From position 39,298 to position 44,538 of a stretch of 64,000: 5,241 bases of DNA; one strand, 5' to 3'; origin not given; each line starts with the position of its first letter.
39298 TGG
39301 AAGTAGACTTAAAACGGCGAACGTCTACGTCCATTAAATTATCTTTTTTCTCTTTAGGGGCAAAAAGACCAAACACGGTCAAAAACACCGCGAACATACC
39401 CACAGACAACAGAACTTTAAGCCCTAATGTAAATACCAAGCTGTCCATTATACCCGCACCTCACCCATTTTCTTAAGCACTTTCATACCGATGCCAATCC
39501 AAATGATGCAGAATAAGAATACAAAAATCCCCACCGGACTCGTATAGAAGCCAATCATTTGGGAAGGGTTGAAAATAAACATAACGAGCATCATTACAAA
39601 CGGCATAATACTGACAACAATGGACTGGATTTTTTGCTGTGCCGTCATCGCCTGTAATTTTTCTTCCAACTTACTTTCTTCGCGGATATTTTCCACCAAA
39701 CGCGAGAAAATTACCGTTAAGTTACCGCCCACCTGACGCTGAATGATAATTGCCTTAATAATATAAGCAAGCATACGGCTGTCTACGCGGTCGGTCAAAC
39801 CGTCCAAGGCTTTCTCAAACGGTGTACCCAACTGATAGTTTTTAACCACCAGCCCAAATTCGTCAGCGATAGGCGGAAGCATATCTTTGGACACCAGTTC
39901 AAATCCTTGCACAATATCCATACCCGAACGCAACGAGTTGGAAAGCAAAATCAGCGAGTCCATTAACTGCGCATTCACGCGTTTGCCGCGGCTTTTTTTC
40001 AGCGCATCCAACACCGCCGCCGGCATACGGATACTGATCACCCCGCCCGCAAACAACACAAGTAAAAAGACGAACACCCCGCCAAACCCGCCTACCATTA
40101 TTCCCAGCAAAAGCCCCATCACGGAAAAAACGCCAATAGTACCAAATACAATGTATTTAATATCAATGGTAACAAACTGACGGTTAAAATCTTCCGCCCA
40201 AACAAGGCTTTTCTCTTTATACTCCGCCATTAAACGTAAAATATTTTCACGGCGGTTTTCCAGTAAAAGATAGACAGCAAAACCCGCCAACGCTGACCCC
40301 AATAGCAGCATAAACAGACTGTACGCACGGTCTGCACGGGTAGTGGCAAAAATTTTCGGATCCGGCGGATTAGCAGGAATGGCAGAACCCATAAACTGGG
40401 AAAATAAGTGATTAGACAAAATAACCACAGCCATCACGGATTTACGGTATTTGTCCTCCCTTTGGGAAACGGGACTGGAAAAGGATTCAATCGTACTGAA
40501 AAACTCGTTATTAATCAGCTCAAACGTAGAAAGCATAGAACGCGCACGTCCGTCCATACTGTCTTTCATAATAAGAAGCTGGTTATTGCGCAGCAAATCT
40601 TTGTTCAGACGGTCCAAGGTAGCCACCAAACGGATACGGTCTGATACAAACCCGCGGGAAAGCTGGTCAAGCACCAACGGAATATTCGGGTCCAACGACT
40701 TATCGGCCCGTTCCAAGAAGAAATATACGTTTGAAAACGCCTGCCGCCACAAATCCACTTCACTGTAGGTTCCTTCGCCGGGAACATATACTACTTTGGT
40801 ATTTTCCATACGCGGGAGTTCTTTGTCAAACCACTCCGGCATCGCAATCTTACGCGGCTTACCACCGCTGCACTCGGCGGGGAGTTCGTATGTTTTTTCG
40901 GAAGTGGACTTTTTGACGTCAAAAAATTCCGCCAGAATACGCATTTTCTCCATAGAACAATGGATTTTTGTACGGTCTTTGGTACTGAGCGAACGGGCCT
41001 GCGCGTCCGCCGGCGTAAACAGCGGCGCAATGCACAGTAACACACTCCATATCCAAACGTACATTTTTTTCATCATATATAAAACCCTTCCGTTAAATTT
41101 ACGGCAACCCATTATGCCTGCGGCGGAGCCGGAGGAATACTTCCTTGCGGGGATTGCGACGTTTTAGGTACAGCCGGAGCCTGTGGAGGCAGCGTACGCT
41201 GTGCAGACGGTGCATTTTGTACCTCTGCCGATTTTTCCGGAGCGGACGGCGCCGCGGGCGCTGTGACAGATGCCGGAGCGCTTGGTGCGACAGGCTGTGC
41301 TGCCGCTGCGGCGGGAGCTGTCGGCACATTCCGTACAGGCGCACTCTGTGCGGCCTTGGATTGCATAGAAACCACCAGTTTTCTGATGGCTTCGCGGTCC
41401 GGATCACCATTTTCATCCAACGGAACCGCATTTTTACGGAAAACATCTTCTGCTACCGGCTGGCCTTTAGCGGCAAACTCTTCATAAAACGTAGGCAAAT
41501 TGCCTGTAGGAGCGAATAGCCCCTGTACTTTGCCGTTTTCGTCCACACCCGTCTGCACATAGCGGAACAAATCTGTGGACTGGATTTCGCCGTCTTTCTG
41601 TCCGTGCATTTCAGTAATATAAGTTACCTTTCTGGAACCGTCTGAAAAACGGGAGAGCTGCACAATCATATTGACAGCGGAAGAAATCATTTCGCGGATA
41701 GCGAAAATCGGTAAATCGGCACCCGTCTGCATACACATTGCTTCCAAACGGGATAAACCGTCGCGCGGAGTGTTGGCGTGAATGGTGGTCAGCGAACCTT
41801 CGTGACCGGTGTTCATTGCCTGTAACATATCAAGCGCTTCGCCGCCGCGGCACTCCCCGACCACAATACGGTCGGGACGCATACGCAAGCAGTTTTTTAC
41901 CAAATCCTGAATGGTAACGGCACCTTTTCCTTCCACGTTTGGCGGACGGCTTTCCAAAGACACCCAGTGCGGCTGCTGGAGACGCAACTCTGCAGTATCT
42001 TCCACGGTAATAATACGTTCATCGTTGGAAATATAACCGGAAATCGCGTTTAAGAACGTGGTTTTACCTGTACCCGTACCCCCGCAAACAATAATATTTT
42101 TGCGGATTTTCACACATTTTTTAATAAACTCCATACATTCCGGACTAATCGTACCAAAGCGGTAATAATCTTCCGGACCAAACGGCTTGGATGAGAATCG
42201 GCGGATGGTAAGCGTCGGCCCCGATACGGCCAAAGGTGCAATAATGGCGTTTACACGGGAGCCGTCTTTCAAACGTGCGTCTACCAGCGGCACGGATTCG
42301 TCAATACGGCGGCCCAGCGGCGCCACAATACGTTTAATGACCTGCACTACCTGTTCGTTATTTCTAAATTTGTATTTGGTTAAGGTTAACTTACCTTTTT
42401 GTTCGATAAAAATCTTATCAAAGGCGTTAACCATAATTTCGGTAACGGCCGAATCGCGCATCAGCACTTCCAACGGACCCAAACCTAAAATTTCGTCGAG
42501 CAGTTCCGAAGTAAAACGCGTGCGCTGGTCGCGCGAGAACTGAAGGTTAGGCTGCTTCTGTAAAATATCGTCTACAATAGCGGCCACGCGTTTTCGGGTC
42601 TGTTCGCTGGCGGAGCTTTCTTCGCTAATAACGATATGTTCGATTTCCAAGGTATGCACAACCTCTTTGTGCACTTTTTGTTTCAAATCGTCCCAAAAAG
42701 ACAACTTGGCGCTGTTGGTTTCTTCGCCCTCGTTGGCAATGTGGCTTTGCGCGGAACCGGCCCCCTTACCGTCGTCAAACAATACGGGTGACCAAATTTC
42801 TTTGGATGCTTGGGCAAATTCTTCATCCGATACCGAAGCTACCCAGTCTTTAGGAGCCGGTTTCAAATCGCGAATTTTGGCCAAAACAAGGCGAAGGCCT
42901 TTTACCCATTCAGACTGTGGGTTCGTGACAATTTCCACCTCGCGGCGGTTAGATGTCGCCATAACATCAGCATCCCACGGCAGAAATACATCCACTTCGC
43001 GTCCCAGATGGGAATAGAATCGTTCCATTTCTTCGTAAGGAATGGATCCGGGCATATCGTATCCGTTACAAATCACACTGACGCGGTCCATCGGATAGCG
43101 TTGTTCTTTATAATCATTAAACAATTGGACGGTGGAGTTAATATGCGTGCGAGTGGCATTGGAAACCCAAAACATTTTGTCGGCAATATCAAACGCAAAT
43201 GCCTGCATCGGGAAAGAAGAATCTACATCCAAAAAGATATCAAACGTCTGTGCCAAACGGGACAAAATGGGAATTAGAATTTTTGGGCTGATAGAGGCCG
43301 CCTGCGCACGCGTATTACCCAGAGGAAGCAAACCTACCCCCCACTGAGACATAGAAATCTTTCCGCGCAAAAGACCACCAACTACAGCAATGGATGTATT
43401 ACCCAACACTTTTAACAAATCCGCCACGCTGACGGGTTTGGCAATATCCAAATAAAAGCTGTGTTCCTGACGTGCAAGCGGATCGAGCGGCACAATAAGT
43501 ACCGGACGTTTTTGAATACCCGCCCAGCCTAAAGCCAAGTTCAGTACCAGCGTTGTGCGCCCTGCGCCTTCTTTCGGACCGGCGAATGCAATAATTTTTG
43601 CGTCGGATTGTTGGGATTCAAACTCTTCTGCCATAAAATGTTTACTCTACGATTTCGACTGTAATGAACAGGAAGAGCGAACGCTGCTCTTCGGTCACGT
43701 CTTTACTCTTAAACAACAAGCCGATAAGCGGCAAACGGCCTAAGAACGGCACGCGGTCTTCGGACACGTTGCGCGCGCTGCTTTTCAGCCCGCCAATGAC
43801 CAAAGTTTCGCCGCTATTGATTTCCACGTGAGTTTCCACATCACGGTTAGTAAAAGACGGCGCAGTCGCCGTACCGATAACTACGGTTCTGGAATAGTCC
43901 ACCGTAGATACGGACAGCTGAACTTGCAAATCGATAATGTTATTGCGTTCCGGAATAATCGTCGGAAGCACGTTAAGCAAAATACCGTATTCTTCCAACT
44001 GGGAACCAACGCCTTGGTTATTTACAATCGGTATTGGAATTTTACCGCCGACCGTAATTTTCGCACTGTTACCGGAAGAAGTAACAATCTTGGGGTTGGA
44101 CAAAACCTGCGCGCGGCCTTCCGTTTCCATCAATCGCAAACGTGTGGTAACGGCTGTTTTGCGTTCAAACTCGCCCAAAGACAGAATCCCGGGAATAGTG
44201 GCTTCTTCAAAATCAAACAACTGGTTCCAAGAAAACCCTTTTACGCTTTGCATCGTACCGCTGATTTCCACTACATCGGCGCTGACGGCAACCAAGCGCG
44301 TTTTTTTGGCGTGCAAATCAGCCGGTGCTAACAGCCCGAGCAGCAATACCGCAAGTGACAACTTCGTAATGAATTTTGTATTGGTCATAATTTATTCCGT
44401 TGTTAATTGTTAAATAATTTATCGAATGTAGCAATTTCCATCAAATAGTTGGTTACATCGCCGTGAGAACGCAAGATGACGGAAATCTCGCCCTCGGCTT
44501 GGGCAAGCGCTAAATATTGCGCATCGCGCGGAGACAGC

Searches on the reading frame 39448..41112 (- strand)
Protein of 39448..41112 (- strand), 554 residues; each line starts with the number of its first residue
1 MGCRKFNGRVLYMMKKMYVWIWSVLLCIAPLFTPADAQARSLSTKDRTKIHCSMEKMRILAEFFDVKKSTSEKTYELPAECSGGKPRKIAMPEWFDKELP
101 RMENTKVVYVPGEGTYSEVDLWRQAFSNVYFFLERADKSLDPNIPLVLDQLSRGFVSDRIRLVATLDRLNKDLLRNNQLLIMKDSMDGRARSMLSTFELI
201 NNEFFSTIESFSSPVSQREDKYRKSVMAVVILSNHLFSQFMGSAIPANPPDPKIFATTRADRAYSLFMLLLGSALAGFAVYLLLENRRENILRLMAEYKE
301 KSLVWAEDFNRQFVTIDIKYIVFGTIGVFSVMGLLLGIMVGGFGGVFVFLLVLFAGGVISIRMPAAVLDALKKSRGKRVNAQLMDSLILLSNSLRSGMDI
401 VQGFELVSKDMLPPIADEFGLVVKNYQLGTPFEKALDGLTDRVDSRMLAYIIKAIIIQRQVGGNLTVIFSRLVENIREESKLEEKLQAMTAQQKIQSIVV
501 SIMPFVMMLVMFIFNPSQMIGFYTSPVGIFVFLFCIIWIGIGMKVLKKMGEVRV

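Call 7: search_protein_families(library=pfam, proteins=[window:39448-41112:-], max_evalue=0.01)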
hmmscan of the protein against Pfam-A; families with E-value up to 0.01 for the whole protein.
window:39448-41112:- (554 aa): 1 family
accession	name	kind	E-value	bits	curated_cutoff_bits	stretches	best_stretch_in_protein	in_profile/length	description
PF00482.28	T2SSF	-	9.2e-17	61.6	25.2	1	389-512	4-124/125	Type II secretion system (T2SS), protein F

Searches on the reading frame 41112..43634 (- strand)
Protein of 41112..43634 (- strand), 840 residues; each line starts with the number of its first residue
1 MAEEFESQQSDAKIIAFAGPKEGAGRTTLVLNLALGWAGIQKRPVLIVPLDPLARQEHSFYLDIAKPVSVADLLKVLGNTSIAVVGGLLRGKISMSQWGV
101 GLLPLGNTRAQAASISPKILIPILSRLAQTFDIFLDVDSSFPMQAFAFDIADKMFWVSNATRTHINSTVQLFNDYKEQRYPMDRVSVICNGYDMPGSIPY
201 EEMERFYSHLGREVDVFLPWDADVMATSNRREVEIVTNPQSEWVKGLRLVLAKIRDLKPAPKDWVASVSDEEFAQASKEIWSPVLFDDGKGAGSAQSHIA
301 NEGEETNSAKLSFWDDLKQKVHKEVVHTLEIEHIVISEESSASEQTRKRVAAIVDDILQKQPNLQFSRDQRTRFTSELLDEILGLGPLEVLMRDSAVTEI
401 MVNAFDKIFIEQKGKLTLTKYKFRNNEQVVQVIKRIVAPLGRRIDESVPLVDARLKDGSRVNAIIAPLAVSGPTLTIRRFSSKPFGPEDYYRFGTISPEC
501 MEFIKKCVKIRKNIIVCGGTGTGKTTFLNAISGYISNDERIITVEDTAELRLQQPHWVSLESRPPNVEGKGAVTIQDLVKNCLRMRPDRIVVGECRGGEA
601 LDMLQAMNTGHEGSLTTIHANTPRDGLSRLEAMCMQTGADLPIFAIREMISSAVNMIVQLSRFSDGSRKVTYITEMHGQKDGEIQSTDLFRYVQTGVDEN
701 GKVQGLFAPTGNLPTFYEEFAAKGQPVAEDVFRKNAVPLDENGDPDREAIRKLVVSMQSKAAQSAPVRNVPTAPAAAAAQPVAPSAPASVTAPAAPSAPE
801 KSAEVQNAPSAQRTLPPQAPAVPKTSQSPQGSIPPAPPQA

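Call 7: search_protein_families(library=pfam, proteins=[window:41112-43634:-], max_evalue=0.01)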
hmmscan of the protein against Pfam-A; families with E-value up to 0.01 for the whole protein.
window:41112-43634:- (840 aa): 7 families
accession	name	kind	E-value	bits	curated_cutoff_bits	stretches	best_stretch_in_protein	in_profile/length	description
PF00437.27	T2SSE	-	6.8e-61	206.4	24.9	1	384-663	4-280/370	Type II/IV secretion system protein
PF01656.29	CbiA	-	3.5e-05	24.2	25.4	1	15-231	1-122/125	CobQ/CobB/MinD/ParA nucleotide binding domain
PF03029.23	ATP_bind_1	-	0.00064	20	27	0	516-539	1-24/240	Conserved hypothetical ATP binding protein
PF13614.12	AAA_31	-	0.00084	19.8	27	1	13-76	2-62/177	AAA domain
PF00005.33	ABC_tran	-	0.0012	19.9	25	1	512-547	12-47/137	ABC transporter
PF01580.24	FtsK_SpoIIIE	-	0.0074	16.2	24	0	510-531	38-59/221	FtsK/SpoIIIE family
PF00270.35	DEAD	-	0.0091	16.2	26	0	510-554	13-61/167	DEAD/DEAH box helicase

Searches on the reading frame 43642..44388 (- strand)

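Call 15: search_protein_families(library=pfam, proteins=[window:43642-44388:-], max_evalue=0.001)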
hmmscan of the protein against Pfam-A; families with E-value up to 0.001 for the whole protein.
window:43642-44388:- (248 aa): 1 family
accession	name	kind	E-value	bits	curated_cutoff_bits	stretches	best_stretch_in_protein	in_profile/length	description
PF00263.26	Secretin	-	9.5e-42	142.9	27.5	1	87-248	2-169/169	Bacterial type II and III secretion system protein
